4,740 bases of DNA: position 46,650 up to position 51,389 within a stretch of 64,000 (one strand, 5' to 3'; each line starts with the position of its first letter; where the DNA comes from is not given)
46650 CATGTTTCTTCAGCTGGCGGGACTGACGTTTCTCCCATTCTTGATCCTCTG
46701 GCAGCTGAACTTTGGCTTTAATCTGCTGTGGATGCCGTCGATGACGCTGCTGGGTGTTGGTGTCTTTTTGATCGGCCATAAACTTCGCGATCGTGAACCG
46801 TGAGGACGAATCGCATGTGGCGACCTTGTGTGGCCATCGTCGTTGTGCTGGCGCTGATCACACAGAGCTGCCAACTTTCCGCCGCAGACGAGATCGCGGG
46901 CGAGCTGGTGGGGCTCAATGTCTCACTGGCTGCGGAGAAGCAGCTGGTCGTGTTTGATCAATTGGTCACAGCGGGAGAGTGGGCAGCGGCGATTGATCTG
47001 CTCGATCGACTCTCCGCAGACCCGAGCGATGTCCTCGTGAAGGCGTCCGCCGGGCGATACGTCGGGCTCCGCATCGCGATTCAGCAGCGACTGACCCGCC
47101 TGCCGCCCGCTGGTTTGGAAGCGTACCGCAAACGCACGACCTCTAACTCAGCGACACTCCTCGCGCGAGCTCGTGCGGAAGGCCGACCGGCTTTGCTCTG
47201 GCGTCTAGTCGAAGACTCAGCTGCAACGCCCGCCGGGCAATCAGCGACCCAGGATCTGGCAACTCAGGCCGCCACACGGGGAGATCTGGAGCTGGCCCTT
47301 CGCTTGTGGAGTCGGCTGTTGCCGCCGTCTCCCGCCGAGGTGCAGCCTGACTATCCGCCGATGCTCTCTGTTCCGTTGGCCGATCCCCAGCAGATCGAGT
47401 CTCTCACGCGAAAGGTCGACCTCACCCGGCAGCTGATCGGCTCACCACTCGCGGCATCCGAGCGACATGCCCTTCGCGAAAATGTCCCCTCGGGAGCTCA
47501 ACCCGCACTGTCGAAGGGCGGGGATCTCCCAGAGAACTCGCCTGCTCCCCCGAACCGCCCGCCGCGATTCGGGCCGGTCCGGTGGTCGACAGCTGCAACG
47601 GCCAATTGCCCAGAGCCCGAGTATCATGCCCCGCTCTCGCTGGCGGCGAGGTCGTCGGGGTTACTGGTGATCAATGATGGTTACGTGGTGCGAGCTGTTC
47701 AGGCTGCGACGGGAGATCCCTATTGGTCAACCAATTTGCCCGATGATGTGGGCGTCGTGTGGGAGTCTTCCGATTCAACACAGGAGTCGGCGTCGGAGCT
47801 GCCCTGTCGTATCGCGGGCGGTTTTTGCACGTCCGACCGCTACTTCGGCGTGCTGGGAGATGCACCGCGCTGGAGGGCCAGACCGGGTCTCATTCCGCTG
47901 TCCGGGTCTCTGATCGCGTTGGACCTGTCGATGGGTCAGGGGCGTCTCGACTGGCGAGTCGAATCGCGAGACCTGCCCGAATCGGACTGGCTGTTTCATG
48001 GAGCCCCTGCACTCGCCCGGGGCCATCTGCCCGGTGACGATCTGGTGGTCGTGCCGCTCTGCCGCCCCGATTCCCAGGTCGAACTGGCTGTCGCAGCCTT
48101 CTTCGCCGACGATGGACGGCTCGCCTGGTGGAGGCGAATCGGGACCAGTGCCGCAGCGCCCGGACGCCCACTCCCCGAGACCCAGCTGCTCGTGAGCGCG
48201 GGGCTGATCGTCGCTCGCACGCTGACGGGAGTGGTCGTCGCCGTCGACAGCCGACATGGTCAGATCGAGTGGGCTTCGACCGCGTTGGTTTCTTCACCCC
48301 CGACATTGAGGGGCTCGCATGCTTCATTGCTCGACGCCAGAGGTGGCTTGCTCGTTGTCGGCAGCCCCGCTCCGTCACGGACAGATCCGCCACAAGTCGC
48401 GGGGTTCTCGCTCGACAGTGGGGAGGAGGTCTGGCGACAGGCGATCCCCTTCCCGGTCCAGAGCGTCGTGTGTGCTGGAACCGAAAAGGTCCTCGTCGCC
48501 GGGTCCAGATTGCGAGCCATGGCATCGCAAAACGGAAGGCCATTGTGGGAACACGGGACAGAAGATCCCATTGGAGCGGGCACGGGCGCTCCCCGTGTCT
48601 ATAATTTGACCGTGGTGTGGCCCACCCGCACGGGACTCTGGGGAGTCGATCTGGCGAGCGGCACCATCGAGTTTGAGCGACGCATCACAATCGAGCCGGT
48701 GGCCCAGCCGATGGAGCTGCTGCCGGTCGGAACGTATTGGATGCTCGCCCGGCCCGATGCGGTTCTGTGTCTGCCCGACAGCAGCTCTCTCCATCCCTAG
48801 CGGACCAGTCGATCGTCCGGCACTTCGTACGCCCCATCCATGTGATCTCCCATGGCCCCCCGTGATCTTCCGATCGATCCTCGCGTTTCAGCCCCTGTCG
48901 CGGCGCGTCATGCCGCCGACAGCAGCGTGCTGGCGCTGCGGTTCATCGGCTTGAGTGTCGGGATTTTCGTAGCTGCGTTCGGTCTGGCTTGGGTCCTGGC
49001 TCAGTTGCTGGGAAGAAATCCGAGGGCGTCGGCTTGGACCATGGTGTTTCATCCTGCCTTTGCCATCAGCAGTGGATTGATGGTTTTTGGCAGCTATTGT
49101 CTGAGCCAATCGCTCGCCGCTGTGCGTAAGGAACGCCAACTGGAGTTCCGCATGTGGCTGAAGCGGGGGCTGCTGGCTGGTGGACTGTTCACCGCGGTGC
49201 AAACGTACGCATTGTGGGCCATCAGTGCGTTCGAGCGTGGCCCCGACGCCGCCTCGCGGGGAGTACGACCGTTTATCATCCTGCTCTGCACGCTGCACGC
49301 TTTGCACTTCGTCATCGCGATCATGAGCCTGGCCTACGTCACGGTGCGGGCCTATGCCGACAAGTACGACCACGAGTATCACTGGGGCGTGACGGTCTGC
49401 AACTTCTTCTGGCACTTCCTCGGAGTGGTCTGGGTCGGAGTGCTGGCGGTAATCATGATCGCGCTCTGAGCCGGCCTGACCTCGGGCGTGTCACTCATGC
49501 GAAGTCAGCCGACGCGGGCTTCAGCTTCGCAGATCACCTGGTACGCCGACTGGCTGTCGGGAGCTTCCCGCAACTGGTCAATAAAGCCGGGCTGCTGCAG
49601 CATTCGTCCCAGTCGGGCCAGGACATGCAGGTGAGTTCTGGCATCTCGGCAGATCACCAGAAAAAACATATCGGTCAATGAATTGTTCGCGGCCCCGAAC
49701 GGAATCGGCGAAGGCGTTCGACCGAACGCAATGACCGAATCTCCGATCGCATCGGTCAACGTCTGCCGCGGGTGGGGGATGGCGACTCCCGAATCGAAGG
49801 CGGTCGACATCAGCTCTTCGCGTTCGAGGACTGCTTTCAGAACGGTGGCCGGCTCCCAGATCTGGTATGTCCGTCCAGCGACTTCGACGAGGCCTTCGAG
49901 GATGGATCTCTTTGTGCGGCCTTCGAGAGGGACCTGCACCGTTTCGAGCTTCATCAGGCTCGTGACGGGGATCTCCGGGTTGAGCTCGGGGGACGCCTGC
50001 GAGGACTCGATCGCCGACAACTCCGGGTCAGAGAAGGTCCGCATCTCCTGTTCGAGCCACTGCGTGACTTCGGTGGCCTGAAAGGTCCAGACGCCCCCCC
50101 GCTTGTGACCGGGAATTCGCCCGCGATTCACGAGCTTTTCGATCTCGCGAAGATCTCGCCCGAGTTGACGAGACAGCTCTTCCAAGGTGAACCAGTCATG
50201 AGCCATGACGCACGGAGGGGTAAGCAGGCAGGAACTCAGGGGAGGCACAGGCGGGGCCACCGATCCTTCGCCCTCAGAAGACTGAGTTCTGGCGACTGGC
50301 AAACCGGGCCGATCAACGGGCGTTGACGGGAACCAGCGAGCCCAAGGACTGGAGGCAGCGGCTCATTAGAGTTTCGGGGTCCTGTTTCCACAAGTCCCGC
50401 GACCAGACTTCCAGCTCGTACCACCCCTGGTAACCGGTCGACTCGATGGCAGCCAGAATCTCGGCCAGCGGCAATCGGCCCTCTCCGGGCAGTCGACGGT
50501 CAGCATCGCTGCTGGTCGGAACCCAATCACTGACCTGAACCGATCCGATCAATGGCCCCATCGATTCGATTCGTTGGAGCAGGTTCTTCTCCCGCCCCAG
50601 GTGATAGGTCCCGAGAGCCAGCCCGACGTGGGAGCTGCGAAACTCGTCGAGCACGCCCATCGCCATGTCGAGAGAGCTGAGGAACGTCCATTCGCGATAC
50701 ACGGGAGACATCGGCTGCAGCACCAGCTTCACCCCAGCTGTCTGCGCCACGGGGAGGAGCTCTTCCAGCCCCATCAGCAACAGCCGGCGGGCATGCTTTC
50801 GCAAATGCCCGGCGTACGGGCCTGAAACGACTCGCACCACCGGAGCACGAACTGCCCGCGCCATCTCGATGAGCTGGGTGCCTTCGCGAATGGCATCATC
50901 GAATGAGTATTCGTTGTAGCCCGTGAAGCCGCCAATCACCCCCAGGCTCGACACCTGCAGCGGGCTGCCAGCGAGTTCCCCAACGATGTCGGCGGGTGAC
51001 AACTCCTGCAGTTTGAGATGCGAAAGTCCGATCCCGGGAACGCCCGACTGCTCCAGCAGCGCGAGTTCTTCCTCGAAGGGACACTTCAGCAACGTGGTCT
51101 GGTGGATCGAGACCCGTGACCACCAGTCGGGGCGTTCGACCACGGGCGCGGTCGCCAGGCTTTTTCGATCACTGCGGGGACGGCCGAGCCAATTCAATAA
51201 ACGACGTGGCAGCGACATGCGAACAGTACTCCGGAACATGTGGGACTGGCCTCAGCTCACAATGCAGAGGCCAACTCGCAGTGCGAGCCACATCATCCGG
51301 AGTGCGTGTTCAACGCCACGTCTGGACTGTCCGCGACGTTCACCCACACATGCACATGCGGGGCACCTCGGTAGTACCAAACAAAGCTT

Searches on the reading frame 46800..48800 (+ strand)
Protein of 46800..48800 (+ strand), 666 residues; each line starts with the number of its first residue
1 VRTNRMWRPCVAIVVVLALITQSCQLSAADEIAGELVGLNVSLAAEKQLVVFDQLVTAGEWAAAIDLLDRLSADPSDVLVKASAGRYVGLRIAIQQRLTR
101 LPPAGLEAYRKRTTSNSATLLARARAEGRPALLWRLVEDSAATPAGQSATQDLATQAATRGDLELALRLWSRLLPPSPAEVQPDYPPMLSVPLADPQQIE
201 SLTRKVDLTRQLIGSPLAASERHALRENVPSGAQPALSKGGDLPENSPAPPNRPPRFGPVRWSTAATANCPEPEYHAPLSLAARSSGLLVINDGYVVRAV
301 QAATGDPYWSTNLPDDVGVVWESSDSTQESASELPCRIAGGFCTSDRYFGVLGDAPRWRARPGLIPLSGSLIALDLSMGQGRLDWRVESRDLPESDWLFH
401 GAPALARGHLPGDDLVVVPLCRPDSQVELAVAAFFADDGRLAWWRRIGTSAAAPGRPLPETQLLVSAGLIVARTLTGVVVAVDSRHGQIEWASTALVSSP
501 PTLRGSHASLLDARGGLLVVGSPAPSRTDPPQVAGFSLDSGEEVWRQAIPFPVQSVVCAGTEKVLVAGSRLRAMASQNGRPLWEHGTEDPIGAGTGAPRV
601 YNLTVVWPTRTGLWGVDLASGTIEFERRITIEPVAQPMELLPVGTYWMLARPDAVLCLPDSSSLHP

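Call 28: search_protein_families(library=pfam, proteins=[window:46800-48800:+], max_evalue=0.0001)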
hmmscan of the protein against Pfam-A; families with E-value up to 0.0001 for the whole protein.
window:46800-48800:+ (666 aa): 1 family
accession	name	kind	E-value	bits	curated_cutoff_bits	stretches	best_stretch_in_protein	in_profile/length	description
PF13360.13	PQQ_2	-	1.5e-15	57.9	27.6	2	516-629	34-146/233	Outer membrane protein assembly factor BamB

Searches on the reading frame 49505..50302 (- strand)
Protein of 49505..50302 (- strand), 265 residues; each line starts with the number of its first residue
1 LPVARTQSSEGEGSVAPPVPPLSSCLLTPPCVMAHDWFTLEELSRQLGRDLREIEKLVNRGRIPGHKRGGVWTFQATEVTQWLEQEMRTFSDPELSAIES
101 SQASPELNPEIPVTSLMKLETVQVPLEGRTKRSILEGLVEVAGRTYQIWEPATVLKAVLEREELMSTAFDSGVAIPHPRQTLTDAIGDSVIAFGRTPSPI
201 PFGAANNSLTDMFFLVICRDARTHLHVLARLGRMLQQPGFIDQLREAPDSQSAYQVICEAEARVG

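Call 28: search_protein_families(library=pfam, proteins=[window:49505-50302:-], max_evalue=0.0001)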
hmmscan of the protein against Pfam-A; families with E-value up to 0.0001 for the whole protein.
window:49505-50302:- (265 aa): 2 families
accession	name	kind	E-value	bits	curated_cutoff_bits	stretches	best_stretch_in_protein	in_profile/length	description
PF00359.27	PTS_EIIA_2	-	7.4e-27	94.5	27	1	116-257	2-141/144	Phosphoenolpyruvate-dependent sugar phosphotransferase system, EIIA 2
PF12728.13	HTH_17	-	1.1e-08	35.6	27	1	37-86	1-50/51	Helix-turn-helix domain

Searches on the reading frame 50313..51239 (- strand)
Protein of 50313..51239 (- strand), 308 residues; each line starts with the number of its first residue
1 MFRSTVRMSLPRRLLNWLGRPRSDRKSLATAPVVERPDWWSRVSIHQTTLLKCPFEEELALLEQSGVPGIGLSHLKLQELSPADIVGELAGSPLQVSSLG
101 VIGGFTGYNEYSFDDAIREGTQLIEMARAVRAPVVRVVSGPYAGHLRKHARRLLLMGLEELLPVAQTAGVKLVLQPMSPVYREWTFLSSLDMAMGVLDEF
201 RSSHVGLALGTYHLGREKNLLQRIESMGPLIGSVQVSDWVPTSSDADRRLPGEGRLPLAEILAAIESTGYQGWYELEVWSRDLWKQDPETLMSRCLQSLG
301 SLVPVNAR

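Call 28: search_protein_families(library=pfam, proteins=[window:50313-51239:-], max_evalue=0.0001)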
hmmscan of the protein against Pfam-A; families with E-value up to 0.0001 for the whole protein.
window:50313-51239:- (308 aa): 1 family
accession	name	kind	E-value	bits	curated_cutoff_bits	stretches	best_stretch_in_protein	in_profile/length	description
PF01261.30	AP_endonuc_2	-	4.9e-29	102.2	31.1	1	60-290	2-245/249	Xylose isomerase-like TIM barrel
